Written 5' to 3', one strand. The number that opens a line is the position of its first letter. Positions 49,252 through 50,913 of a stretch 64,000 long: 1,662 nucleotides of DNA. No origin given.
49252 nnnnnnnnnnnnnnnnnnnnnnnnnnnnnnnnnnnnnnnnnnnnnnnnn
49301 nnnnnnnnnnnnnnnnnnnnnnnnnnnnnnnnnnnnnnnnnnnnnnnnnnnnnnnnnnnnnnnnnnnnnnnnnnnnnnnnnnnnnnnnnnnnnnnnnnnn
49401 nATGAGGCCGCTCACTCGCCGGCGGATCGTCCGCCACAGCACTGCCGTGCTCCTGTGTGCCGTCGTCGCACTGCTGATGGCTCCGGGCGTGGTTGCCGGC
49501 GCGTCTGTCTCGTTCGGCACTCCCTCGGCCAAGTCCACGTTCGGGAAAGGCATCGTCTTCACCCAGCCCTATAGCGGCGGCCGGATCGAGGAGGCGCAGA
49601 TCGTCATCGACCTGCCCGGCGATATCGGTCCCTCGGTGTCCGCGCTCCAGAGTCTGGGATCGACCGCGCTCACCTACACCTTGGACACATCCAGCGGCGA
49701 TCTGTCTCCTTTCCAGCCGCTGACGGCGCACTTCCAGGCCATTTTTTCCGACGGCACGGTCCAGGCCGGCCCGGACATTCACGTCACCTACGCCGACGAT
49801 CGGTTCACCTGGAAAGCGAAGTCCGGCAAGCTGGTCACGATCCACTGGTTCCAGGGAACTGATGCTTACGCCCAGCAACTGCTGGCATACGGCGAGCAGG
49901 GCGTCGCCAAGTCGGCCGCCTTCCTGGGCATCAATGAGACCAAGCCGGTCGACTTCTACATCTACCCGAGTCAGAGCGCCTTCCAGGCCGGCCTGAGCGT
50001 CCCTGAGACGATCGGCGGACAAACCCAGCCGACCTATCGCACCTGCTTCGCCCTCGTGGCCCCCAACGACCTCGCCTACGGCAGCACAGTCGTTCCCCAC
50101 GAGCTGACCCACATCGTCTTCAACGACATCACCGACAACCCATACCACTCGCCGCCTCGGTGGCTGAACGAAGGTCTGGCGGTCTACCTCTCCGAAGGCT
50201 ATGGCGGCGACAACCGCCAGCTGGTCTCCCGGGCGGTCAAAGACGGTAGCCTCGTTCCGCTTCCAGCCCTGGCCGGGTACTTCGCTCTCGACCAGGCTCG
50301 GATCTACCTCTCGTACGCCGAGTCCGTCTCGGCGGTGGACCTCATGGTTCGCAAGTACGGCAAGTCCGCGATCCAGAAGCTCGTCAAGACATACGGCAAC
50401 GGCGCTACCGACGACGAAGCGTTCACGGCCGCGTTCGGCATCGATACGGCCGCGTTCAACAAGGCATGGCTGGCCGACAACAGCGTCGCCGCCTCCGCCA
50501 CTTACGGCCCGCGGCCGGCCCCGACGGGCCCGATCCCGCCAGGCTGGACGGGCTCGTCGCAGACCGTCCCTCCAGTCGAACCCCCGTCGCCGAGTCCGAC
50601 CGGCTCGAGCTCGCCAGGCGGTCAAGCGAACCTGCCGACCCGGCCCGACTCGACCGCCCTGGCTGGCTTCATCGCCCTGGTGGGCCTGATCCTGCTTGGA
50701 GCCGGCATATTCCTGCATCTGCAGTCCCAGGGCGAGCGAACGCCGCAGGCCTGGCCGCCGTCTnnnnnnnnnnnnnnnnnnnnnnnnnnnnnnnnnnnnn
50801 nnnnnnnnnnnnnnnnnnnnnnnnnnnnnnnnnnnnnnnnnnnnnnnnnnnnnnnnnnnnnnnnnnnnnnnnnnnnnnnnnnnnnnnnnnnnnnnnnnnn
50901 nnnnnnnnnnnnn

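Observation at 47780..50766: Orphan family-5 solute-binding protein translationally coupled to an MA-clan zinc peptidase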

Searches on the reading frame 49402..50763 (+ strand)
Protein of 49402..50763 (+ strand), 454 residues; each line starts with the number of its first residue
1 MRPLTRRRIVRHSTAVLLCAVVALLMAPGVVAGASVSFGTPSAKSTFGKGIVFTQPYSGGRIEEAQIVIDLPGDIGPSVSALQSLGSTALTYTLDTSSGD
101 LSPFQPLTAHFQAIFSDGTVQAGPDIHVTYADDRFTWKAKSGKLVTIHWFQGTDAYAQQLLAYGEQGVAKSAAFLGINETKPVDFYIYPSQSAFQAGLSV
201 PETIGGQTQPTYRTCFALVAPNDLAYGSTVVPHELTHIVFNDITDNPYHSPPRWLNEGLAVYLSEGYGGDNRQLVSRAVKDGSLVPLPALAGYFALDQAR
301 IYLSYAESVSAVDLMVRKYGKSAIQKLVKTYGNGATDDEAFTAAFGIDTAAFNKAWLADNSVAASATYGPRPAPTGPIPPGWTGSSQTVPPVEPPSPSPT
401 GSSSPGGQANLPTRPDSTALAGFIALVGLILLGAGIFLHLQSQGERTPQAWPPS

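Call 6: search_protein_families(library=pfam, proteins=[window:49402-50763:+], max_evalue=0.01)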
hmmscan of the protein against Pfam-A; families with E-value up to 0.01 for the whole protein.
window:49402-50763:+ (454 aa): 1 family
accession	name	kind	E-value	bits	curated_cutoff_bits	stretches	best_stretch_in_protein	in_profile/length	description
PF13485.12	Peptidase_MA_2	-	7.7e-40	137.3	32.4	1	165-357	3-196/201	Peptidase MA superfamily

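Call 7: search_protein_families(library=ncbifam, proteins=[window:49402-50763:+], max_evalue=0.01)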
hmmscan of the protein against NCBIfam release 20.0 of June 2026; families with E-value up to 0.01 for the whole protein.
window:49402-50763:+ (454 aa): 1 family
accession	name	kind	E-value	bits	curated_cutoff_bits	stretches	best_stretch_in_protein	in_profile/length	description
NF033876.2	flagella_HExxH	equivalog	2.3e-05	24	205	1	225-360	127-263/384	flagellinolysin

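Call 8: find_homologous_proteins(query=window:49402-50763:+)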
Query window:49402-50763:+ (454 aa): 1992 proteins with E <= 0.001 among 8000 candidates; the best 120 are listed.
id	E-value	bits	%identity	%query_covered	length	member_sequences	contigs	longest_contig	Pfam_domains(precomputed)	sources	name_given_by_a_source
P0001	0.0e+0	1018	100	100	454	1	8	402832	PF13485.12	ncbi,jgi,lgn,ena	jgi:hypothetical protein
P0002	0.0e+0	1017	100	100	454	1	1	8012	PF13485.12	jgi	jgi:hypothetical protein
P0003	0.0e+0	1016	100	100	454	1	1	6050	PF13485.12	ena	-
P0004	2.5e-269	911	88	100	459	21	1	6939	PF13485.12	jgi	-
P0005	1.4e-268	909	89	100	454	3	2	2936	PF13485.12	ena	-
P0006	2.1e-260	882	88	98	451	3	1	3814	PF13485.12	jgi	jgi:hypothetical protein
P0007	1.1e-259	880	88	98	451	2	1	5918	PF13485.12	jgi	jgi:hypothetical protein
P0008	4.7e-258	874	91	94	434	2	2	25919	PF13485.12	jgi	jgi:hypothetical protein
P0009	3.4e-250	848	85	98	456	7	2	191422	PF13485.12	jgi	-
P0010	2.0e-222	757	74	100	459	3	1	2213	PF13485.12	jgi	jgi:hypothetical protein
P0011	1.9e-217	740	77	92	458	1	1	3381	PF13485.12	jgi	jgi:hypothetical protein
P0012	1.1e-216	738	71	100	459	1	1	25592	PF13485.12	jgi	jgi:hypothetical protein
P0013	7.8e-215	732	72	98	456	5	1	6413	PF13485.12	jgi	jgi:hypothetical protein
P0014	2.0e-211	721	71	100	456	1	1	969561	PF13485.12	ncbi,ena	-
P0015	2.1e-210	717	72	100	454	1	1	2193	PF13485.12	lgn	-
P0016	2.8e-210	717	73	100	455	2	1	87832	PF13485.12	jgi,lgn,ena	-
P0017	7.6e-202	689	68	100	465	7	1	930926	PF13485.12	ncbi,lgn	-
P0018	3.6e-199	680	69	100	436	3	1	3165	PF13485.12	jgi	jgi:hypothetical protein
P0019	4.1e-198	677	66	100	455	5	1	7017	PF13485.12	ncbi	ncbi:MAG: peptidase MA family metallohydrolase [Candidatus Limnocylindrales bacterium]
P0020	1.8e-190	652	71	94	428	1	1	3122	PF13485.12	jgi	jgi:hypothetical protein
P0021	2.4e-189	648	66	98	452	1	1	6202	PF13485.12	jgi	jgi:hypothetical protein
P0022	2.4e-187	641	64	100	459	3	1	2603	PF13485.12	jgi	jgi:hypothetical protein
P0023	1.3e-184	632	66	91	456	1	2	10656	PF13485.12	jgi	jgi:hypothetical protein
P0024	2.0e-183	628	70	83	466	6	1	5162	PF13485.12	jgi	jgi:hypothetical protein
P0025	1.6e-182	625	67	89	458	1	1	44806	PF13485.12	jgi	jgi:hypothetical protein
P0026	1.3e-178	612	63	97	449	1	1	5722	PF13485.12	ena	-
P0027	2.6e-178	611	71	78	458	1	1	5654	PF13485.12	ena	-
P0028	5.0e-178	611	63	98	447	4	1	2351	PF13485.12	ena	-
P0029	4.6e-175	601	63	96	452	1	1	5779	PF13485.12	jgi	jgi:hypothetical protein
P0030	4.6e-172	591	61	98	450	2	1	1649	PF13485.12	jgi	jgi:hypothetical protein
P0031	3.6e-171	588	67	88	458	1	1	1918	PF13485.12,PF01433.27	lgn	-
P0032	1.7e-170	586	63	86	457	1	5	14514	PF13485.12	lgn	-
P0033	5.7e-169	581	60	93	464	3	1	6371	PF13485.12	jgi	jgi:hypothetical protein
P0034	3.6e-167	575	60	93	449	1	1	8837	PF13485.12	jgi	jgi:hypothetical protein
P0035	1.3e-166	573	64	84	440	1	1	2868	PF13485.12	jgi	jgi:hypothetical protein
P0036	2.4e-164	565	58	98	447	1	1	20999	PF13485.12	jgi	jgi:hypothetical protein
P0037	2.5e-162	559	68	77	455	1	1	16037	PF13485.12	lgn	-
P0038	2.6e-162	559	58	96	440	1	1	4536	PF13485.12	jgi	jgi:hypothetical protein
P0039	3.0e-162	558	66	78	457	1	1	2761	PF13485.12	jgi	jgi:hypothetical protein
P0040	2.6e-161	555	79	68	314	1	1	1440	PF13485.12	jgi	jgi:hypothetical protein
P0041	8.7e-161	554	56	96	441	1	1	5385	PF13485.12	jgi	jgi:hypothetical protein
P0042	2.5e-160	552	66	77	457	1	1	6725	PF13485.12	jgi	jgi:hypothetical protein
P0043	8.5e-158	544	65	78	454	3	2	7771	PF13485.12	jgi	jgi:hypothetical protein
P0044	4.8e-156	538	66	77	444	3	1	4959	PF13485.12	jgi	jgi:hypothetical protein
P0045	1.7e-155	536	59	90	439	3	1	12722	PF13485.12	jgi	jgi:hypothetical protein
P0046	1.1e-152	527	55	99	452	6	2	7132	PF13485.12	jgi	jgi:hypothetical protein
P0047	2.0e-152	526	59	81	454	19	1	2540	PF13485.12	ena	-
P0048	6.0e-151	521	55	97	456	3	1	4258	PF13485.12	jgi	-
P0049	1.2e-150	520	59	83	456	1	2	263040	PF13485.12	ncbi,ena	-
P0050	2.1e-150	519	50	97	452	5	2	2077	PF13485.12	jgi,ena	-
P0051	4.7e-150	518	53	97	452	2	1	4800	PF13485.12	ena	-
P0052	5.5e-150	518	54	96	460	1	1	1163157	PF13485.12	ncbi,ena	-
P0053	5.6e-150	518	56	89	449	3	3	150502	PF13485.12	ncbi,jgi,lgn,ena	jgi:hypothetical protein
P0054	6.9e-150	518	53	97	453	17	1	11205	PF13485.12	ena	-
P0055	8.3e-150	517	55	98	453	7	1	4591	PF13485.12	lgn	-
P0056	1.1e-149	517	55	96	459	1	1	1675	PF13485.12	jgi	jgi:hypothetical protein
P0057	1.1e-149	517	54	96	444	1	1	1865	PF13485.12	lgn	-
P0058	1.2e-149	517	55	96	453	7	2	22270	PF13485.12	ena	-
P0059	1.3e-149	517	56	89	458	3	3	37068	PF13485.12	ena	-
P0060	2.2e-149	516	56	95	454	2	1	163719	PF13485.12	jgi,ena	-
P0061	3.3e-149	515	56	89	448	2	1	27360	PF13485.12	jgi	jgi:Peptidase MA superfamily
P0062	3.6e-149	515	59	85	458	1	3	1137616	PF13485.12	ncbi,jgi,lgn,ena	jgi:Peptidase MA superfamily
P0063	6.2e-149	515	54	98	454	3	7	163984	PF13485.12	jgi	jgi:hypothetical protein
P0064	1.3e-148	514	53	93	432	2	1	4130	PF13485.12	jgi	jgi:hypothetical protein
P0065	1.3e-148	514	53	98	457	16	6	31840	PF13485.12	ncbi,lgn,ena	-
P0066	1.6e-148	513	54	91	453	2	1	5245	PF13485.12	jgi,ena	-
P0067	1.7e-148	513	53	98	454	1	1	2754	PF13485.12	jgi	jgi:hypothetical protein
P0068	1.7e-148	513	56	88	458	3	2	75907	PF13485.12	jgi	jgi:hypothetical protein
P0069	3.1e-148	512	57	84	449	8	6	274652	PF13485.12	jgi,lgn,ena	jgi:hypothetical protein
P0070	6.6e-148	511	57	86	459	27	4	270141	PF13485.12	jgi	jgi:hypothetical protein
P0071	6.8e-148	511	51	98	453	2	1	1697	PF13485.12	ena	-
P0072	1.4e-147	510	57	88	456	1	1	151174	PF13485.12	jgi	jgi:Peptidase MA superfamily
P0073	1.8e-147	510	55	95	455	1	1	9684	PF13485.12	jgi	jgi:Peptidase MA superfamily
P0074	3.4e-147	509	58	84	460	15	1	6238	PF13485.12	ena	-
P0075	4.0e-147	509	54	91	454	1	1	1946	PF13485.12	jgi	-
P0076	4.8e-147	508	51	98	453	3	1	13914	PF13485.12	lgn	-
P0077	6.0e-147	508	55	96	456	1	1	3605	PF13485.12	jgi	jgi:hypothetical protein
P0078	6.4e-147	508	53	95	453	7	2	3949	PF13485.12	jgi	jgi:hypothetical protein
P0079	1.8e-146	507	55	85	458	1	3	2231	PF13485.12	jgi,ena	jgi:hypothetical protein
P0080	2.2e-146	506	55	90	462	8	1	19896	PF13485.12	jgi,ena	-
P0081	4.5e-146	505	52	94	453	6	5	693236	PF13485.12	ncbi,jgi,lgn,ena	ncbi:MAG: peptidase MA family metallohydrolase [Candidatus Limnocylindrales bacterium]|jgi:hypotheti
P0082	1.1e-145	504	57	88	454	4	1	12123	PF13485.12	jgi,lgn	jgi:hypothetical protein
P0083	1.3e-145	504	53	91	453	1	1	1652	PF13485.12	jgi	-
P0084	1.3e-145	504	54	88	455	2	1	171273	PF13485.12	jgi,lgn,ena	-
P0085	1.5e-145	503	54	96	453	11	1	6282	PF13485.12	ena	-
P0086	1.6e-145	503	52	96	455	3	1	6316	PF13485.12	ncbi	-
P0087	1.6e-145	503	52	92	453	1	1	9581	PF13485.12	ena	-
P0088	1.9e-145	503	54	89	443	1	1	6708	PF13485.12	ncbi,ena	ncbi:MAG: peptidase MA family metallohydrolase [Candidatus Limnocylindrales bacterium]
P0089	2.8e-145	503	53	91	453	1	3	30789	PF13485.12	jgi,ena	-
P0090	3.9e-145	502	56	91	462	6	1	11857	PF13485.12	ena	-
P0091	7.3e-145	501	52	97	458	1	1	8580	PF13485.12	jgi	jgi:hypothetical protein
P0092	1.0e-144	501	52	96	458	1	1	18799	PF13485.12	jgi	jgi:hypothetical protein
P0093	1.2e-144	500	50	98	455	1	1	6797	PF13485.12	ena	-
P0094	1.7e-144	500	56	85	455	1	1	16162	PF13485.12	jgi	-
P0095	3.8e-144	499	52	94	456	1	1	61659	PF13485.12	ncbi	ncbi:MAG: peptidase MA family metallohydrolase [Candidatus Limnocylindrales bacterium]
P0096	6.4e-144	498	51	98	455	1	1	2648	PF13485.12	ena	-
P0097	8.1e-144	498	54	93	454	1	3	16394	PF13485.12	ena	-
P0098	1.1e-143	497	58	85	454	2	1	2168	PF13485.12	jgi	jgi:hypothetical protein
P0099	1.3e-143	497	53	92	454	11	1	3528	PF13485.12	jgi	jgi:hypothetical protein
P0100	1.6e-143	497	56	87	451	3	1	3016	PF13485.12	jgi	jgi:hypothetical protein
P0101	4.2e-143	495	53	91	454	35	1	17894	PF13485.12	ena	-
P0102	5.2e-143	495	57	84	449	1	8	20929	PF13485.12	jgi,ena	jgi:hypothetical protein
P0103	8.4e-143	494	51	96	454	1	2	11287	PF13485.12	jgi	jgi:hypothetical protein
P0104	9.7e-143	494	54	91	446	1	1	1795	PF13485.12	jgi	jgi:hypothetical protein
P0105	1.3e-142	494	51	96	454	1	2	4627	PF13485.12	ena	-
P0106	1.4e-142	494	61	76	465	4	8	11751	PF13485.12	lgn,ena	-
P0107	2.3e-142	493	56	87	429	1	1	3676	PF13485.12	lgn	-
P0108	9.5e-142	491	56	84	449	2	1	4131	PF13485.12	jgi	-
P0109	9.8e-142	491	51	96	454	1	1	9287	PF13485.12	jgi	jgi:hypothetical protein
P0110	1.9e-141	490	51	96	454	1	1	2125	PF13485.12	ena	-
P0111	2.0e-141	490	54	92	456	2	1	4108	PF13485.12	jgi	jgi:hypothetical protein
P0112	2.3e-141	490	50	98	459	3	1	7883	PF13485.12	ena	-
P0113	3.4e-141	489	59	78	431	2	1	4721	PF13485.12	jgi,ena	-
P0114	4.5e-141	489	55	81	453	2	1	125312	PF13485.12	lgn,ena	-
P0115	7.0e-141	488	57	82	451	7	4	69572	PF13485.12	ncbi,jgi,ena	-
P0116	7.4e-141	488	59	78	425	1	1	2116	PF13485.12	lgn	-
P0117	1.2e-140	487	56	87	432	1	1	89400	PF13485.12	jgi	jgi:hypothetical protein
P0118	1.5e-140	487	56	83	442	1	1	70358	PF13485.12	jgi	jgi:hypothetical protein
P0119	9.7e-140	484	55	85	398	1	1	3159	PF13485.12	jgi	jgi:hypothetical protein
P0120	3.7e-139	482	56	81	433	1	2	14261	PF13485.12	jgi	jgi:hypothetical protein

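Call 9: find_encoding_contigs(protein=P0014, flank=10000, max_places=2)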
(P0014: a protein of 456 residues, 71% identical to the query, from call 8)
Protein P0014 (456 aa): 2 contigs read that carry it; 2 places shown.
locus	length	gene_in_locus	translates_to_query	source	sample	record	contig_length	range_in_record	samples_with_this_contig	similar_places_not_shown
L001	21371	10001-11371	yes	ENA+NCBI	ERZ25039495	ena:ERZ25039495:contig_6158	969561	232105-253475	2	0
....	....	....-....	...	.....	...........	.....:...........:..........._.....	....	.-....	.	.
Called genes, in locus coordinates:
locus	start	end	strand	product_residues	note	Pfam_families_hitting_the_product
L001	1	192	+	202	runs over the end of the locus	PF06559:DCD_N, PF22769:DCD, PF22569:DCD_C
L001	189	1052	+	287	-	PF00753:Lactamase_B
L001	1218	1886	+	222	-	-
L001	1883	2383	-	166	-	PF01475:FUR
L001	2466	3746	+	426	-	PF01891:CbiM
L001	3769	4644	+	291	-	PF02361:CbiQ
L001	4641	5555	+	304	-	PF00005:ABC_tran, PF02463:SMC_N (weak), PF13304:AAA_21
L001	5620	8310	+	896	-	PF01590:GAF, PF13185:GAF_2, PF13492:GAF_3, PF01590:GAF, PF13185:GAF_2, PF00990:GGDEF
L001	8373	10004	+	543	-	PF00496:SBP_bac_5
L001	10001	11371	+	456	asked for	PF13485:Peptidase_MA_2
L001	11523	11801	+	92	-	PF06107:DUF951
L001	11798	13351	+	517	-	PF05977:MFS_3, PF07690:MFS_1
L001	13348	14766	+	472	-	PF00535:Glycos_transf_2, PF13641:Glyco_tranf_2_3, PF13632:Glyco_trans_2_3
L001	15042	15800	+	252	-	-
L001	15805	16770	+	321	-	-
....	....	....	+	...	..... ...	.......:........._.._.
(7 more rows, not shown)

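Call 10: find_encoding_contigs(protein=P0052, flank=10000, max_places=2)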
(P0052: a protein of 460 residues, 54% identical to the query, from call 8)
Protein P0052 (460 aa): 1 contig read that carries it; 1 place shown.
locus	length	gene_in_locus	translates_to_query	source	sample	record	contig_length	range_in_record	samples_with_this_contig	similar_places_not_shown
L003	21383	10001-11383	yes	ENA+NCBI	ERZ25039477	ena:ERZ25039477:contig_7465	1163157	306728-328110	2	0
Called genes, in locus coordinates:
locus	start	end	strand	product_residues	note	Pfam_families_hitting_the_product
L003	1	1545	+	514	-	PF00282:Pyridoxal_deC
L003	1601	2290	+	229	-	PF07314:Lit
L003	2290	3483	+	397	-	PF02163:Peptidase_M50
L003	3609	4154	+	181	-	PF01967:MoaC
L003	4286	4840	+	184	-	-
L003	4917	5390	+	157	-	PF22811:Zn_ribbon_NrdR, PF03477:ATP-cone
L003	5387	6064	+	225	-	PF06559:DCD_N, PF22769:DCD, PF22569:DCD_C (weak)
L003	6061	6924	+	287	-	PF00753:Lactamase_B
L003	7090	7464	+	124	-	-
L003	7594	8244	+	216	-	-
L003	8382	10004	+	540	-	PF00496:SBP_bac_5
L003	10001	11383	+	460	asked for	PF13485:Peptidase_MA_2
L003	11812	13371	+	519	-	PF13347:MFS_2, PF05977:MFS_3, PF07690:MFS_1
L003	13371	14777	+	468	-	PF13641:Glyco_tranf_2_3, PF00535:Glycos_transf_2, PF13506:Glyco_transf_21 (weak), PF13632:Glyco_trans_2_3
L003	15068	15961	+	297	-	PF13529:Peptidase_C39_2 (weak)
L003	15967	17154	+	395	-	-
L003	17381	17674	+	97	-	-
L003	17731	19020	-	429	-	-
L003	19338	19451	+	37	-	-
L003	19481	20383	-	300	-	-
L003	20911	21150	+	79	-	-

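Call 11: find_encoding_contigs(protein=P0062, flank=10000, max_places=2)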
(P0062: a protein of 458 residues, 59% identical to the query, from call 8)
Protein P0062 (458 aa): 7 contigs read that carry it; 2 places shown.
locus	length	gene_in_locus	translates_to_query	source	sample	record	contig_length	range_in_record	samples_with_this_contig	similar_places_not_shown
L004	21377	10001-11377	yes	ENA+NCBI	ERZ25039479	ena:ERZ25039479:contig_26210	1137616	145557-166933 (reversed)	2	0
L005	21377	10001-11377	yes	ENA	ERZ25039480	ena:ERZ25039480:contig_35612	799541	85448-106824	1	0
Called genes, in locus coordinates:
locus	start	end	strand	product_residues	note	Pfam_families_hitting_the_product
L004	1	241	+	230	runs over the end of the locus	-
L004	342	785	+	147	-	-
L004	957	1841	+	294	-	-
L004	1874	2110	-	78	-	-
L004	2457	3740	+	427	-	PF01891:CbiM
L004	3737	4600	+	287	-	PF02361:CbiQ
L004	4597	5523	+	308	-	PF00005:ABC_tran, PF02463:SMC_N (weak), PF13304:AAA_21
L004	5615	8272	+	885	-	PF01590:GAF, PF13185:GAF_2, PF13492:GAF_3 (weak), PF01590:GAF, PF13185:GAF_2, PF00990:GGDEF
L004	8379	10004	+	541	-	PF00496:SBP_bac_5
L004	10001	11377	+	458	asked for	PF13485:Peptidase_MA_2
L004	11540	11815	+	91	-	PF06107:DUF951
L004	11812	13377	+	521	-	PF05977:MFS_3, PF07690:MFS_1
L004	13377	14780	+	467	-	PF13641:Glyco_tranf_2_3, PF00535:Glycos_transf_2, PF13506:Glyco_transf_21, PF13632:Glyco_trans_2_3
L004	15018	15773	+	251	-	-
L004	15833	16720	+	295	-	-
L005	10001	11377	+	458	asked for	PF13485:Peptidase_MA_2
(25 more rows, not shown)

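Call 12: find_encoding_contigs(protein=P0001, flank=10000, max_places=3)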
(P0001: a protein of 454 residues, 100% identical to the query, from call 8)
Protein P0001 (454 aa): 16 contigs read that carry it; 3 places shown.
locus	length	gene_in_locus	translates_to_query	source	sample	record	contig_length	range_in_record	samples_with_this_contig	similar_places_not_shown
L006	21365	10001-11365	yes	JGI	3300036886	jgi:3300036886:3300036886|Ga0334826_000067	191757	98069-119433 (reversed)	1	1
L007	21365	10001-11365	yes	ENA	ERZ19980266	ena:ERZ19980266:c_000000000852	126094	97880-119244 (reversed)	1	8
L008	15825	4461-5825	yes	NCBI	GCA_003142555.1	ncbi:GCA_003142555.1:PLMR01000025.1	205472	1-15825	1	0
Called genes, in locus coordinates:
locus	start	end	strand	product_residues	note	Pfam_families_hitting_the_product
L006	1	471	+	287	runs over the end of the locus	PF00753:Lactamase_B, PF12706:Lactamase_B_2 (faint)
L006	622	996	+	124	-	-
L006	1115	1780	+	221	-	-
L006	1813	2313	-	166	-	PF01475:FUR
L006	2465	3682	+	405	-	PF01891:CbiM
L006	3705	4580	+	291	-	PF02361:CbiQ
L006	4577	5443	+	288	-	PF00005:ABC_tran, PF02463:SMC_N (weak), PF13304:AAA_21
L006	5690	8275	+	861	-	PF01590:GAF, PF13185:GAF_2, PF13492:GAF_3, PF01590:GAF, PF13185:GAF_2, PF00990:GGDEF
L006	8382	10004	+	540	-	PF00496:SBP_bac_5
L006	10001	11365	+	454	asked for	PF13485:Peptidase_MA_2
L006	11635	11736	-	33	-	-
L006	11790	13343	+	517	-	PF13347:MFS_2, PF05977:MFS_3, PF07690:MFS_1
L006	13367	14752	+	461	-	PF00535:Glycos_transf_2, PF13641:Glyco_tranf_2_3, PF13506:Glyco_transf_21 (weak), PF13632:Glyco_trans_2_3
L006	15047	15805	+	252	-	-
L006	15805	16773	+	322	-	-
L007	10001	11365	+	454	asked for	PF13485:Peptidase_MA_2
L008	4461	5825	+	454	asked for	PF13485:Peptidase_MA_2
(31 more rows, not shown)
